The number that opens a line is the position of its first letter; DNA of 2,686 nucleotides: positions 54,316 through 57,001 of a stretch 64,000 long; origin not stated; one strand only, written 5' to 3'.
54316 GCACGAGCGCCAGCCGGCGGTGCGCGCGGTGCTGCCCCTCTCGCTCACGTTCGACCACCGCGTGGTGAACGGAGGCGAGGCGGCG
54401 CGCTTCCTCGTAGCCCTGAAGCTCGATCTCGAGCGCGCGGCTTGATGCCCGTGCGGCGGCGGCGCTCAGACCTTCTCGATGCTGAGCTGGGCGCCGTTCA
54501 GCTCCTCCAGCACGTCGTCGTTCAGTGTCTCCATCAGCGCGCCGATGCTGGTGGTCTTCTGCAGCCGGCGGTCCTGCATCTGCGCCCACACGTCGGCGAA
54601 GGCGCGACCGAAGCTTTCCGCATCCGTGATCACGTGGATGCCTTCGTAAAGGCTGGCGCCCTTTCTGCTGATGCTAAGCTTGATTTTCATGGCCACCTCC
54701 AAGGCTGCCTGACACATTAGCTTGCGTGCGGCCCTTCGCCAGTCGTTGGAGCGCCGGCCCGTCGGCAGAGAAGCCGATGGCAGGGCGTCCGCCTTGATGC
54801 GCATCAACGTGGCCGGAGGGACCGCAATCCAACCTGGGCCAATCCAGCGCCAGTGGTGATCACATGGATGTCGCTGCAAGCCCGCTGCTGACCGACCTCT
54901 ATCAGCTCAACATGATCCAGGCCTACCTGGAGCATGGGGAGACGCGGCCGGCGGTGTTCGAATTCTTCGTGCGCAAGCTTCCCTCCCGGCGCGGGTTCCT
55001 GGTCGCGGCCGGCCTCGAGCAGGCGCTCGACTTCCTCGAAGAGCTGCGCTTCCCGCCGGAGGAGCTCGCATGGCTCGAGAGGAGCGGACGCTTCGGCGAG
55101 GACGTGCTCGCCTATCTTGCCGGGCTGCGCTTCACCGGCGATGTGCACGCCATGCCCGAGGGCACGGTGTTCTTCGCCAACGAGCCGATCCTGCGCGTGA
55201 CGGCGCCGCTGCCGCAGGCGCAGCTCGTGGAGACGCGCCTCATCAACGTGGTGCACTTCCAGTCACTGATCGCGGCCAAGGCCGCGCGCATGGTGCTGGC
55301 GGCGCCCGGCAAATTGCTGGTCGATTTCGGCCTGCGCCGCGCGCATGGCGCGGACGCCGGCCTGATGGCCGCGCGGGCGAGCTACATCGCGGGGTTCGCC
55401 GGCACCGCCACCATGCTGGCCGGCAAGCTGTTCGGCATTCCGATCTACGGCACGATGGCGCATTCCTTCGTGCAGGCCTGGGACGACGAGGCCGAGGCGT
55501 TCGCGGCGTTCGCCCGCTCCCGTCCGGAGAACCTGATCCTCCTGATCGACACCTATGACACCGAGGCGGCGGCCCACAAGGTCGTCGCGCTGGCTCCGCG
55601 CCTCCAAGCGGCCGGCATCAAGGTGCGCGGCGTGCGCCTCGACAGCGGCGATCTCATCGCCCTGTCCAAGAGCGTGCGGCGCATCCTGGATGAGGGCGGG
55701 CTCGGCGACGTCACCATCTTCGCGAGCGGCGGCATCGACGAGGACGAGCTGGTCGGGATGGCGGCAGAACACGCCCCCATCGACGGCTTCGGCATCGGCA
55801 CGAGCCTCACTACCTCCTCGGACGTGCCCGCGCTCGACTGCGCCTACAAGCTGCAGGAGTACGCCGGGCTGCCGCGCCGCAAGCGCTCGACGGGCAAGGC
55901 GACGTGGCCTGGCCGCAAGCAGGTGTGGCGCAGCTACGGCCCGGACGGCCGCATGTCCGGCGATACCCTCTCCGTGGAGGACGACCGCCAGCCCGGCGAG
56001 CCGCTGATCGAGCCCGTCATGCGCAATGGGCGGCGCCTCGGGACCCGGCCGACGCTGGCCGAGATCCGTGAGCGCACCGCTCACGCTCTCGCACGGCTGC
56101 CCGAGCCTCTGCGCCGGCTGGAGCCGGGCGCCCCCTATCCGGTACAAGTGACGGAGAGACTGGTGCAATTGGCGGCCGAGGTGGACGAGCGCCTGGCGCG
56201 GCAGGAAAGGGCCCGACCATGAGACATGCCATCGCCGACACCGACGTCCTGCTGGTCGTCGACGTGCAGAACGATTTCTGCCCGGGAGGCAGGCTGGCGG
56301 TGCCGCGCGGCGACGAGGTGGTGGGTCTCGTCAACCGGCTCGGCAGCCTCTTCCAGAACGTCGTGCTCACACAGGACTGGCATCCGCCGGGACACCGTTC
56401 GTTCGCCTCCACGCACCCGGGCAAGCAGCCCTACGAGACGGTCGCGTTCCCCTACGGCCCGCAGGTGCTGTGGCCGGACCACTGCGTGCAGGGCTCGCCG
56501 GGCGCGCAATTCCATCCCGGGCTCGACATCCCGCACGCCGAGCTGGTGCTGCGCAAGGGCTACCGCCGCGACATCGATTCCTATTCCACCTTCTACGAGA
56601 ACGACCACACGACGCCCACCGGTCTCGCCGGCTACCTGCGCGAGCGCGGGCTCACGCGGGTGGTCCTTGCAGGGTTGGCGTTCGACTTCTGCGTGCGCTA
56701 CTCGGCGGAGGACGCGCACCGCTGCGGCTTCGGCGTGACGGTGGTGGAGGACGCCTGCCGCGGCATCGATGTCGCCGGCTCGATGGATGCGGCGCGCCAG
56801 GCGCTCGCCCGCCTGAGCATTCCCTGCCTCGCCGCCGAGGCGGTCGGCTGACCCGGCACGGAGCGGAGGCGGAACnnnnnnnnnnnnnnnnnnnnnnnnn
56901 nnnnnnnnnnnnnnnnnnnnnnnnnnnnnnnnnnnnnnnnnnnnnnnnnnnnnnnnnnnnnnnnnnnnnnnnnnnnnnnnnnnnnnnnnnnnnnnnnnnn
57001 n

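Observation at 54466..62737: Three FNR/FixK-type boxes organise an 8-kb block of stress paralogues and unknown small proteins (candidate low-oxygen/quiescence island)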

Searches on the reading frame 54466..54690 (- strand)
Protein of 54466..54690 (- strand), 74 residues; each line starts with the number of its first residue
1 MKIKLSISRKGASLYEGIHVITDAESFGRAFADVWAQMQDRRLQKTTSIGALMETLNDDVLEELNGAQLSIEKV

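Call 8: search_protein_families(library=pfam, proteins=[window:54466-54690:-], max_evalue=0.01)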
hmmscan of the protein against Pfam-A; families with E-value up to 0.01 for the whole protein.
window:54466-54690:- (74 aa): 0 families

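Call 9: search_protein_families(library=ncbifam, proteins=[window:54466-54690:-], max_evalue=0.01)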
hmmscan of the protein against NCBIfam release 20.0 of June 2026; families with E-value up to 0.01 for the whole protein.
window:54466-54690:- (74 aa): 0 families

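Call 49: search_protein_families(library=pfam, proteins=[window:54466-54690:-], max_evalue=5)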
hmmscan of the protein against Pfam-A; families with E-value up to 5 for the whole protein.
window:54466-54690:- (74 aa): 0 families

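Call 50: find_homologous_proteins(query=window:54466-54690:-)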
Query window:54466-54690:- (74 aa): 128 proteins with E <= 0.001 among 129 candidates; the best 120 are listed.
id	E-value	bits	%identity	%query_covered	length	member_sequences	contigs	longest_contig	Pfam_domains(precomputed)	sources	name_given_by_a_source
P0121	3.5e-39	149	100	100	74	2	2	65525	-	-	-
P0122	3.0e-34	133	86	100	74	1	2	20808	-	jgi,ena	jgi:hypothetical protein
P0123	5.8e-34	132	86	100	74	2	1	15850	-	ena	-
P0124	8.4e-34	132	86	100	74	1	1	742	-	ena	-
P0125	1.6e-33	131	84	100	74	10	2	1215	-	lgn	-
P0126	2.0e-33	131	84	100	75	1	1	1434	-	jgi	jgi:hypothetical protein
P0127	3.2e-33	130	86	100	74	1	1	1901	-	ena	-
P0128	5.9e-33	129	81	100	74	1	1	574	-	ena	-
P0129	1.2e-32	128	84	100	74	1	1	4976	-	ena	-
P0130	1.2e-32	128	82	100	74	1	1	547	-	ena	-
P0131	1.6e-32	128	84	100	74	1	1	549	-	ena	-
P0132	2.3e-32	127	82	100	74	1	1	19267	-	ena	-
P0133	4.6e-32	126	82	100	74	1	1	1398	-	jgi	jgi:hypothetical protein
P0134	8.8e-32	125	82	100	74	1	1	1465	-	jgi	jgi:hypothetical protein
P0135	9.0e-32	125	81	100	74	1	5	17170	-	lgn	-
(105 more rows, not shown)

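Call 59: predict_structure(alignment_id=A4)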
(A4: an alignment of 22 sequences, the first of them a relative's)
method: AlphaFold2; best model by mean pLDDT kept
length: 74 residues; sequences in the alignment: 22
mean_pLDDT: 80.1   pTM: 0.61
mean pLDDT of the five models: 80.1, 72.8, 68.7, 67.8, 65.4
residues with pLDDT >= 90: 22; 70-90: 34; 50-70: 18; < 50: 0
segments of 3 or more residues with pLDDT < 50: none
pLDDT, mean of each block of 10 residues (from residue 1): 92 90 90 82 59 60 83 92
secondary structure, 60 per line:
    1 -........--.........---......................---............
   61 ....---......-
elements in order: E2-9 E12-20 H24-45 H49-64 E68-73

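Call 64: fold_search(model_id=the predicted structure, library=pdb)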
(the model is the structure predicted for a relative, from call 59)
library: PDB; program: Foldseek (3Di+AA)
matches with E <= 10: 169; with E <= 0.001: 0
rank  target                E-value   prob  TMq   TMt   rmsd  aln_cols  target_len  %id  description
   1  1qys                  1.4e+00  0.13  0.37  0.32  13.4        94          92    7  Crystal structure of Top7: A computationally designed protein with a novel fold (released 2003-11-25)
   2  5tv5_A                1.7e+00  0.14  0.36  0.14   6.5        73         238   11  BioW from Aquifex aeoulicus (released 2016-12-07)
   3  2q1a                  1.7e+00  0.08  0.25  0.07  10.9        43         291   21  2-keto-3-deoxy-D-arabinonate dehydratase complexed with magnesium and 2-oxobutyrate (released 2008-04-08)
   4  2jvf_MODEL_1_A        1.9e+00  0.10  0.32  0.27  12.2        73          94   15  Solution structure of M7, a computationally-designed artificial protein (released 2008-08-12)
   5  5tva_B                2.1e+00  0.13  0.37  0.14   6.4        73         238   11  A. aeolicus BioW with AMP and CoA (released 2016-12-07)
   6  4kyz_A                2.3e+00  0.23  0.36  0.18   2.8        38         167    8  Three-dimensional structure of triclinic form of de novo design insertion domain, Northeast Structural Genomics Consor (released 2013-07-24)
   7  4lk0_M                2.3e+00  0.14  0.27  0.36   3.0        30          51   13  Crystal Structure Analysis of the E.coli holoenzyme/T7 Gp2 complex (released 2013-11-13)
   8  5tv5_B                2.4e+00  0.13  0.37  0.14   6.4        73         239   11  BioW from Aquifex aeoulicus (released 2016-12-07)
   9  7bqc_MODEL_1_A        2.4e+00  0.09  0.36  0.23  12.4        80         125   14  Solution NMR structure of NF4; de novo designed protein with a novel fold (released 2021-03-24)
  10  9npf_F                2.8e+00  0.20  0.27  0.03   1.2        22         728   23  Crystal structure of the inactive conformation of a glycoside hydrolase (CapGH2b) from the GH2 family in the space gro (released 2025-11-12)
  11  9npn_B                2.8e+00  0.18  0.27  0.03   1.2        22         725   23  Crystal structure of the inactive conformation of a glycoside hydrolase (CapGH2b - E465A Mutant) from the GH2 family i (released 2025-11-12)
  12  9np8                  2.8e+00  0.18  0.27  0.03   1.2        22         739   23  Crystal structure of the inactive conformation of a glycoside hydrolase (CapGH2b) from the GH2 family in the space group (released 2025-11-12)
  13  1rho_A                3.0e+00  0.11  0.23  0.12   1.1        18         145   22  STRUCTURE OF RHO GUANINE NUCLEOTIDE DISSOCIATION INHIBITOR (released 1997-10-15)
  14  7dkk_A                3.4e+00  0.13  0.35  0.30   3.1        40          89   22  De novo design protein XM2H (released 2021-12-08)
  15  2q3x_A                3.6e+00  0.10  0.24  0.13   2.7        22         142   18  The RIM1alpha C2B domain (released 2007-08-28)
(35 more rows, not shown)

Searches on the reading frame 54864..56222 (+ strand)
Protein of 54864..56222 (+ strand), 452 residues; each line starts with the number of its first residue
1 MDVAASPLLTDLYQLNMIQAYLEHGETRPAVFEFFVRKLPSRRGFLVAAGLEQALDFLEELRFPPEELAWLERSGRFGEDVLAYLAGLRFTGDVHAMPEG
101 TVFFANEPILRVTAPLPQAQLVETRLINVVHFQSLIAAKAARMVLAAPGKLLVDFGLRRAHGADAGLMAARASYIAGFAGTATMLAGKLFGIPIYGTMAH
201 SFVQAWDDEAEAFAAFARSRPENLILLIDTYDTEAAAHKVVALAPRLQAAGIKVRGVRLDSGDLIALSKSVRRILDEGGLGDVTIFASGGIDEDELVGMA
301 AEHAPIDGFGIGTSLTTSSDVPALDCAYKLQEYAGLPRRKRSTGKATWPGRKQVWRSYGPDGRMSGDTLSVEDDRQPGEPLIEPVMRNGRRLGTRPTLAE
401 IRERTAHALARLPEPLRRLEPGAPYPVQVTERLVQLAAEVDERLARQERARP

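Call 8: search_protein_families(library=pfam, proteins=[window:54864-56222:+], max_evalue=0.01)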
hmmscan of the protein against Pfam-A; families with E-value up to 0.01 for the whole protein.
window:54864-56222:+ (452 aa): 5 families
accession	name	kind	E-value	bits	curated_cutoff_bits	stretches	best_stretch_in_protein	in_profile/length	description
PF17767.7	NAPRTase_N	-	2e-36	125.5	32.6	1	8-130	1-124/125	Nicotinate phosphoribosyltransferase (NAPRTase) N-terminal domain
PF17956.6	NAPRTase_C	-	2.3e-14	54.3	23.3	1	379-436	53-110/111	Nicotinate phosphoribosyltransferase C-terminal domain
PF04095.22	NAPRTase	-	2.1e-07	31.4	20.8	1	152-331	3-194/239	Nicotinate phosphoribosyltransferase (NAPRTase) family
PF02749.22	QRPTase_N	-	5.8e-05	23.7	27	1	81-131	32-79/82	Quinolinate phosphoribosyl transferase, N-terminal domain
PF01729.25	QRPTase_C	-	0.00081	19.6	23.1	1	136-314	1-157/169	Quinolinate phosphoribosyl transferase, C-terminal domain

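Call 9: search_protein_families(library=ncbifam, proteins=[window:54864-56222:+], max_evalue=0.01)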
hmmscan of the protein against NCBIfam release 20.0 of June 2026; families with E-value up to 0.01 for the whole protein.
window:54864-56222:+ (452 aa): 11 families
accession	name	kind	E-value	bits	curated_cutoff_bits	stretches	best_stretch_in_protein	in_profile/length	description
NF006696.0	PRK09243.1-3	equivalog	1.6e-196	653.3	503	1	4-446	10-449/451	nicotinate phosphoribosyltransferase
NF009131.0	PRK12484.1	equivalog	2.1e-166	554.2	330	1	6-448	6-444/455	nicotinate phosphoribosyltransferase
TIGR01513.1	NAPRTase_put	equivalog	1.7e-153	511.7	297.4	1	7-433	1-452/452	nicotinate phosphoribosyltransferase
NF006695.0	PRK09243.1-2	equivalog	1.5e-129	432.8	469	2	5-376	5-384/480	nicotinate phosphoribosyltransferase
NF006694.0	PRK09243.1-1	equivalog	2.1e-108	363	663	1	8-374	9-383/485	nicotinate phosphoribosyltransferase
NF006698.0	PRK09243.1-5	equivalog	4.1e-102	342.2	531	1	5-425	14-431/440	nicotinate phosphoribosyltransferase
NF006697.0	PRK09243.1-4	equivalog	8.1e-99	331.4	776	1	8-373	11-383/488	nicotinate phosphoribosyltransferase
NF006415.0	PRK08662.1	equivalog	4.4e-54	183.7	243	1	79-412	59-378/381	nicotinate phosphoribosyltransferase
NF003704.0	PRK05321.1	subfamily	1.3e-18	67.2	379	1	8-340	14-366/398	nicotinate phosphoribosyltransferase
NF005529.0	PRK07188.1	equivalog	2.7e-17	62.8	378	2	93-261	79-243/358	nicotinate phosphoribosyltransferase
TIGR01514.1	NAPRTase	equivalog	6.4e-12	45.2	269.55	2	6-130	4-126/399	nicotinate phosphoribosyltransferase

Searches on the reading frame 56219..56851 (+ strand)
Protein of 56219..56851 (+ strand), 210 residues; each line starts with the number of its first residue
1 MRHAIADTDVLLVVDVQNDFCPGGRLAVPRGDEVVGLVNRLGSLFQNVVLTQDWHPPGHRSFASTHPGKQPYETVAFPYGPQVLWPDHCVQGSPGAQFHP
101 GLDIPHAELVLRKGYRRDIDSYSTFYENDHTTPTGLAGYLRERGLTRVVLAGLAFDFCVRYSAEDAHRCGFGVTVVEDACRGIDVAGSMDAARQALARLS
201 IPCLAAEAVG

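Call 8: search_protein_families(library=pfam, proteins=[window:56219-56851:+], max_evalue=0.01)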
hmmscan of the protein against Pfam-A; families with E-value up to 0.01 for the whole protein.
window:56219-56851:+ (210 aa): 1 family
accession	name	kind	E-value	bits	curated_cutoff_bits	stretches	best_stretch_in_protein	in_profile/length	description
PF00857.26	Isochorismatase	-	2.7e-23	83.4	27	1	10-198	2-166/175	Isochorismatase domain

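Call 9: search_protein_families(library=ncbifam, proteins=[window:56219-56851:+], max_evalue=0.01)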
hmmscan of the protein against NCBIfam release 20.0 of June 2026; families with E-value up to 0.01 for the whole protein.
window:56219-56851:+ (210 aa): 5 families
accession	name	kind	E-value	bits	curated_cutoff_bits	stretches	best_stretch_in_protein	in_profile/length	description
NF008623.0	PRK11609.1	equivalog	1.2e-58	198.4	174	1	9-198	4-194/213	bifunctional nicotinamidase/pyrazinamidase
NF008517.0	PRK11440.1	equivalog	1.6e-06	28.2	195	1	134-193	110-169/188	hydrolase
NF050097.1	BiurAmidohydBiuH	equivalog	2.2e-06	27.3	370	1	134-189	140-195/221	biuret amidohydrolase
TIGR03614.1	RutB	equivalog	3.8e-05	23.4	377.95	1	122-182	134-188/226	pyrimidine utilization protein B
NF041461.1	C_hydro_YcaC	equivalog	0.0026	17.3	310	1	141-193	98-149/201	isochorismate family cysteine hydrolase YcaC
